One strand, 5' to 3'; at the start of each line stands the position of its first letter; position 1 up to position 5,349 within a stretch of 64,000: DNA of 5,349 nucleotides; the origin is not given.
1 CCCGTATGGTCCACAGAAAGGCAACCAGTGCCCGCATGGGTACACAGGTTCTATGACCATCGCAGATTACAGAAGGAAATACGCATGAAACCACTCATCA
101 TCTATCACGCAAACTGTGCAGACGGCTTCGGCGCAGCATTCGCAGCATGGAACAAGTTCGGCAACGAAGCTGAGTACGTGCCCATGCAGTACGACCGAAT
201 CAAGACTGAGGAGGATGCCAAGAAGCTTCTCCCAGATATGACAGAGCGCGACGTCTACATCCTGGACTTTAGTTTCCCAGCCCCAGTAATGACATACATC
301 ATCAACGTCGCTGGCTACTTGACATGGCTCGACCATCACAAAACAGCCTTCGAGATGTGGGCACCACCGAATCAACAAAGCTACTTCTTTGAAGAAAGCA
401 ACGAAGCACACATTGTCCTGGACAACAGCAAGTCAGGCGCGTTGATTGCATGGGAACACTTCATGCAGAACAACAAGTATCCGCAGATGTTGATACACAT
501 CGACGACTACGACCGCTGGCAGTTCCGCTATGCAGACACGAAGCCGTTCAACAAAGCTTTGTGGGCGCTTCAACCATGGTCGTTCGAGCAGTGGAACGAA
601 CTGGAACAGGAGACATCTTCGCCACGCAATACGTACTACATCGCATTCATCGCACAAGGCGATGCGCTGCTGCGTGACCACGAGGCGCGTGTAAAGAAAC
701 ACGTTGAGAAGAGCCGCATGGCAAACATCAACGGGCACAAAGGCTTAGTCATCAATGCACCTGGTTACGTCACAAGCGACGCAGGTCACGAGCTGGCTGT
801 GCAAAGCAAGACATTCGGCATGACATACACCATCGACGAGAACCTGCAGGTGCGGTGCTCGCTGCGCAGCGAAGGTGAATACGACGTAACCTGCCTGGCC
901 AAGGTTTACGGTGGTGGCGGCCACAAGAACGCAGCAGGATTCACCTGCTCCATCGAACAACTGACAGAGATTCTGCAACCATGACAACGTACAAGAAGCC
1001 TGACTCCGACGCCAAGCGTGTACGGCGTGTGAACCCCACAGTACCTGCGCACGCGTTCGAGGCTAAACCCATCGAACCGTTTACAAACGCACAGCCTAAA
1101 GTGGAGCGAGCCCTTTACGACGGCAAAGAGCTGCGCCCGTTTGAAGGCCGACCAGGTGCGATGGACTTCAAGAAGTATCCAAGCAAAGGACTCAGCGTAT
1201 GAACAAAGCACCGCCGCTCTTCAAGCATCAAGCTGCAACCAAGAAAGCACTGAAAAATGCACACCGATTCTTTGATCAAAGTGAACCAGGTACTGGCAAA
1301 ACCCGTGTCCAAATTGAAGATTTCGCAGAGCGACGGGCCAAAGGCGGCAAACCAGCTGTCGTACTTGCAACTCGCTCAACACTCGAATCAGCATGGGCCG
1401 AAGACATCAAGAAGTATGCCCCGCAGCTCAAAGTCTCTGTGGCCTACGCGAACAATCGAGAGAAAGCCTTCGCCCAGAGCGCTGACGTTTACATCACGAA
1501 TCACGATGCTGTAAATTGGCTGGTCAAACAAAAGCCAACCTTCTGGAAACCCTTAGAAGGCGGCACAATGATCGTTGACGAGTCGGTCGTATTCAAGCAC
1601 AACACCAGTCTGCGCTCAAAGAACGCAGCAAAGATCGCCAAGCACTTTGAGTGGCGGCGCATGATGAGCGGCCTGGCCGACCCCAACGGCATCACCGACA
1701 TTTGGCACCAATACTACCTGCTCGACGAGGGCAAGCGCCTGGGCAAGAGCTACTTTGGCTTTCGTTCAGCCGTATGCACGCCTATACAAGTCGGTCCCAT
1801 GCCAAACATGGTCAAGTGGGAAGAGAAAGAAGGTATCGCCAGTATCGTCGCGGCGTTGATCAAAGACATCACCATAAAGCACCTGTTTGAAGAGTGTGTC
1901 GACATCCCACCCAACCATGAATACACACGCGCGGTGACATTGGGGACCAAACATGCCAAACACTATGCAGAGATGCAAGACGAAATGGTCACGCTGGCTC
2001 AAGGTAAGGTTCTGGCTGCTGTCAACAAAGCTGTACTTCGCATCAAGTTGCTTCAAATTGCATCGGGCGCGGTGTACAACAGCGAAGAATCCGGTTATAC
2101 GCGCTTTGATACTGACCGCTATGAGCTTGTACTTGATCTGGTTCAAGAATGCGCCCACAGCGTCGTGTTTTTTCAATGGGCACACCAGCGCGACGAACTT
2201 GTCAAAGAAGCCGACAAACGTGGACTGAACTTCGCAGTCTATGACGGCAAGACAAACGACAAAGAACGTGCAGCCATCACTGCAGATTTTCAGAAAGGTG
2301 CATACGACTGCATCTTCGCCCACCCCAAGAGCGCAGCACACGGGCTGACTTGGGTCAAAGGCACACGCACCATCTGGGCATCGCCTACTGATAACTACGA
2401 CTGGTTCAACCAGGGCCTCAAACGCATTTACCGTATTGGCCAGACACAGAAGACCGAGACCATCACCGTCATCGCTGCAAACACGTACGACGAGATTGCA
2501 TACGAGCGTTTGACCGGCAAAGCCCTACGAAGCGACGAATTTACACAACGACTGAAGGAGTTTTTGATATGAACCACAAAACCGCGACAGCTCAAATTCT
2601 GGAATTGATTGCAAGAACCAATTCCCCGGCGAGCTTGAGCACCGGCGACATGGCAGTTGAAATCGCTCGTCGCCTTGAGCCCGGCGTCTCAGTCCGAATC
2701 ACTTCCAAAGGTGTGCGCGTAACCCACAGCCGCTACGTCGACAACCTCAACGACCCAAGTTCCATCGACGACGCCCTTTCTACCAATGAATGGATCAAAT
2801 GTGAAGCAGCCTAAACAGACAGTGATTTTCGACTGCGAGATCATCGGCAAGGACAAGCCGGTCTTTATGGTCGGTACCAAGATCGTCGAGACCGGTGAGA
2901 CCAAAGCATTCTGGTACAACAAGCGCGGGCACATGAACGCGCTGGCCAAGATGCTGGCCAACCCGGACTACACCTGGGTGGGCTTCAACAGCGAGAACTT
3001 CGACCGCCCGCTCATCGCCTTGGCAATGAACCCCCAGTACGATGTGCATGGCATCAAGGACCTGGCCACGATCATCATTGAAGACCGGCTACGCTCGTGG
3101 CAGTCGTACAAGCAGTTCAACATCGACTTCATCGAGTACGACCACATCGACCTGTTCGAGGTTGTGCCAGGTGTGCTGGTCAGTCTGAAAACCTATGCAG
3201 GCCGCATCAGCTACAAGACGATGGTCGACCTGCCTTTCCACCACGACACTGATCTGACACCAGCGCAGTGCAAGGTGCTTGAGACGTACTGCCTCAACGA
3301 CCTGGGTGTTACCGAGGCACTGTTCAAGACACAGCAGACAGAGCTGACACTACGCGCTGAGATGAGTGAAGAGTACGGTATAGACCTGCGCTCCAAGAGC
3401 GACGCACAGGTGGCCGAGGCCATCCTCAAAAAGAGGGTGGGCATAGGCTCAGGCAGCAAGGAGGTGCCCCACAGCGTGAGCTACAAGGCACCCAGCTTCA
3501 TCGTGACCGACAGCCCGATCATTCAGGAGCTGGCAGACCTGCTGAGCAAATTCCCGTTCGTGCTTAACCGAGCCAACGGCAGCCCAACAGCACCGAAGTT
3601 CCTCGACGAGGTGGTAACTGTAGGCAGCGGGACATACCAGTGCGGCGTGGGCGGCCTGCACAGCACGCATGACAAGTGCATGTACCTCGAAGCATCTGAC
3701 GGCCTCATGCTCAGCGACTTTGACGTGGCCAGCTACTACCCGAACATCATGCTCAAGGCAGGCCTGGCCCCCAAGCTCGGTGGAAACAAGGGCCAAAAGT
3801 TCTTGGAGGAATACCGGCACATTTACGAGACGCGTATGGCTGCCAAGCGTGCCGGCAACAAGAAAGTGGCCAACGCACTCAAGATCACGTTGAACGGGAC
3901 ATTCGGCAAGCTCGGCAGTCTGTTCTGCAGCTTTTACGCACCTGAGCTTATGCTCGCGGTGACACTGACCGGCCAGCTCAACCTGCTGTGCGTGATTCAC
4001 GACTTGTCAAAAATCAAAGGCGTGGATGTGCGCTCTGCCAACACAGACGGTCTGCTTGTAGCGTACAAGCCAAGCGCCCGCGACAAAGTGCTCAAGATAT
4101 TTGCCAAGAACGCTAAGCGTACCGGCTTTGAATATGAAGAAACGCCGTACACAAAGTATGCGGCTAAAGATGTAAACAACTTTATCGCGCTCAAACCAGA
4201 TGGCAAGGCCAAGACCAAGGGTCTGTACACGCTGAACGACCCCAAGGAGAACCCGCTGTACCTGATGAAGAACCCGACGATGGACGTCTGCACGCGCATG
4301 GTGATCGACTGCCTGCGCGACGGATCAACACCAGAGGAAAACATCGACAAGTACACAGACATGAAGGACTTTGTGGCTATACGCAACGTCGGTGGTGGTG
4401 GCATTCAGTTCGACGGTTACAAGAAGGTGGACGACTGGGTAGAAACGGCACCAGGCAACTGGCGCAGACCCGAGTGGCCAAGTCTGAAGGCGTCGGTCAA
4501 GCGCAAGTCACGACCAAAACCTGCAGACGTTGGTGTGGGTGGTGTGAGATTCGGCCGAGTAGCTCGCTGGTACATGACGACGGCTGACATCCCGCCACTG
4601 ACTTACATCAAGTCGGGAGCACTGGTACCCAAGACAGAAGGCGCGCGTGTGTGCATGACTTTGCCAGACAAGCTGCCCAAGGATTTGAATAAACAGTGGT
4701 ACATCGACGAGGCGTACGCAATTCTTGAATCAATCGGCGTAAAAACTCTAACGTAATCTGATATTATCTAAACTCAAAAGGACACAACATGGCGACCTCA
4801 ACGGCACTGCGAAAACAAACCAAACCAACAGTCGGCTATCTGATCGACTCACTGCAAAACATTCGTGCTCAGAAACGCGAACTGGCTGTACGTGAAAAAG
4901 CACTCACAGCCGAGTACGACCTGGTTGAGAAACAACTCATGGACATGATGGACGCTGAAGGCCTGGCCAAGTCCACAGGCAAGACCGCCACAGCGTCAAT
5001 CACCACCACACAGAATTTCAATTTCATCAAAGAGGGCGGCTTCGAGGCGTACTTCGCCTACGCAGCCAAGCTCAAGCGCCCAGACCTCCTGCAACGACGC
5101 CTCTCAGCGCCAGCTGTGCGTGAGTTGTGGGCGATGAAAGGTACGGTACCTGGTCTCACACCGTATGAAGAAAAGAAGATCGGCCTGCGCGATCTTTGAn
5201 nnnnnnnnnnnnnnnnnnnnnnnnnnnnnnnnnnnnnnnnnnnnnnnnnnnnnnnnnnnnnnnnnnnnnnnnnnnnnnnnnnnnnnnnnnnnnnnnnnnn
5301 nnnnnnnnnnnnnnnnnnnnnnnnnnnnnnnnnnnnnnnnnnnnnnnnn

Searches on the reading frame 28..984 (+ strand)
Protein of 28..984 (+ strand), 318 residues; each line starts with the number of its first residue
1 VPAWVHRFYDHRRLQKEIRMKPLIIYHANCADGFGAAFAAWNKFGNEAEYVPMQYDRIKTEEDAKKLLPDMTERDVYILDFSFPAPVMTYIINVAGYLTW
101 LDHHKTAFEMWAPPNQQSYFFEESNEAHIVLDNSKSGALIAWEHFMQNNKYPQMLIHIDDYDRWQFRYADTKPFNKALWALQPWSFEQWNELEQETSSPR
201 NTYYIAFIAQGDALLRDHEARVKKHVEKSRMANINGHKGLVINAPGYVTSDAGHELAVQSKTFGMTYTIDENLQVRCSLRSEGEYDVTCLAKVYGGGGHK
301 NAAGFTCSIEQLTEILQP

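Call 45: search_protein_families(library=phrogs, proteins=[window:28-984:+], max_evalue=0.001)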
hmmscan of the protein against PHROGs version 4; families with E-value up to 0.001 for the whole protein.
window:28-984:+ (318 aa): 1 family
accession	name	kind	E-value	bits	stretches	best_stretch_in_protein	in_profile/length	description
phrog_4771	-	other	4.4e-76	257.3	1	16-316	12-292/363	DHH phosphoesterase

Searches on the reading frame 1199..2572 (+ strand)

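Call 8: search_protein_families(library=phrogs, proteins=[window:1199-2572:+])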
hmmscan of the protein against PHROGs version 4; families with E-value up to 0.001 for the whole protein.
window:1199-2572:+ (457 aa): 4 families
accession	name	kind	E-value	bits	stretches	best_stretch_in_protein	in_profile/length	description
phrog_62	-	DNA, RNA and nucleotide metabolism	3.2e-85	287.8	1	2-454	692-1138/1881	DNA helicase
phrog_16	-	DNA, RNA and nucleotide metabolism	4.7e-14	52.5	2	5-140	271-396/986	DNA helicase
phrog_11354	-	unknown function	2.3e-09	38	1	359-453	14-109/116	-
phrog_29996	-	unknown function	2.7e-05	23.3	1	54-438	777-1153/1189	-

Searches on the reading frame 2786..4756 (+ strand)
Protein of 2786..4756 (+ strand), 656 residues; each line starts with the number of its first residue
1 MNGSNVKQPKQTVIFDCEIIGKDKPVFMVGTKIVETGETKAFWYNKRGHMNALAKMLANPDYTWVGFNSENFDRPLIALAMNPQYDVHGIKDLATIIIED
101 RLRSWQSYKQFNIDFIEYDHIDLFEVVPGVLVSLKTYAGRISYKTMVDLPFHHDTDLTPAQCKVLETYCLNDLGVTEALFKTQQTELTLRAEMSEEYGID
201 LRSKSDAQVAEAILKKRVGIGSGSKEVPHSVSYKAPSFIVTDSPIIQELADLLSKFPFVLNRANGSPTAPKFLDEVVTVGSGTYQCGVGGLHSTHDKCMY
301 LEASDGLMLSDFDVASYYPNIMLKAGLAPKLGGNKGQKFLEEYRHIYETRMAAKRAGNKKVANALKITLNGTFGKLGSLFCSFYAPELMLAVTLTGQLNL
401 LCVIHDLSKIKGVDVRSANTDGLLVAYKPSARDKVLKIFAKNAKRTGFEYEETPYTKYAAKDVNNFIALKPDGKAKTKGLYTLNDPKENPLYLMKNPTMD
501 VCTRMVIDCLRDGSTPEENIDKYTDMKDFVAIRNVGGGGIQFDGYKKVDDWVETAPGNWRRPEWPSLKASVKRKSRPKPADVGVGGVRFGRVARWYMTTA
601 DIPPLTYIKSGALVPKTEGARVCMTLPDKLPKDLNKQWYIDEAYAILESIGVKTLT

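Call 8: search_protein_families(library=phrogs, proteins=[window:2786-4756:+])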
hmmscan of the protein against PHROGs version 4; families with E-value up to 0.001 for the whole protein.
window:2786-4756:+ (656 aa): 4 families
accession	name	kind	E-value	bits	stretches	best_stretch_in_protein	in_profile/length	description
phrog_1252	-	DNA, RNA and nucleotide metabolism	1.5e-144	484.1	1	6-653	48-654/663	DNA polymerase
phrog_18505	-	DNA, RNA and nucleotide metabolism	1.1e-11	45.6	1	361-531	36-201/349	DNA polymerase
phrog_4210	-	DNA, RNA and nucleotide metabolism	3.8e-07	29.3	1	7-214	717-906/1304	DNA polymerase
phrog_262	-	DNA, RNA and nucleotide metabolism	2.4e-06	26.9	1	358-433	509-592/856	DNA polymerase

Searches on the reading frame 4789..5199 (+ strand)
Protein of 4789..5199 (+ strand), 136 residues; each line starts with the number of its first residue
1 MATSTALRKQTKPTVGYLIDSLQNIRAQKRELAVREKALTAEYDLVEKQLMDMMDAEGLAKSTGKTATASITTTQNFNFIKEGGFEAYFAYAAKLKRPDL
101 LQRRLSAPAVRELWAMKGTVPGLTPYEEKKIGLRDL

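Call 45: search_protein_families(library=phrogs, proteins=[window:4789-5199:+], max_evalue=0.001)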
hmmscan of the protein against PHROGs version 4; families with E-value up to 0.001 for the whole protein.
window:4789-5199:+ (136 aa): 1 family
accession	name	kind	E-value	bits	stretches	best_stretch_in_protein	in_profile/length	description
phrog_13900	-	head and packaging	3.5e-12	47.8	1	15-134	12-130/132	minor head protein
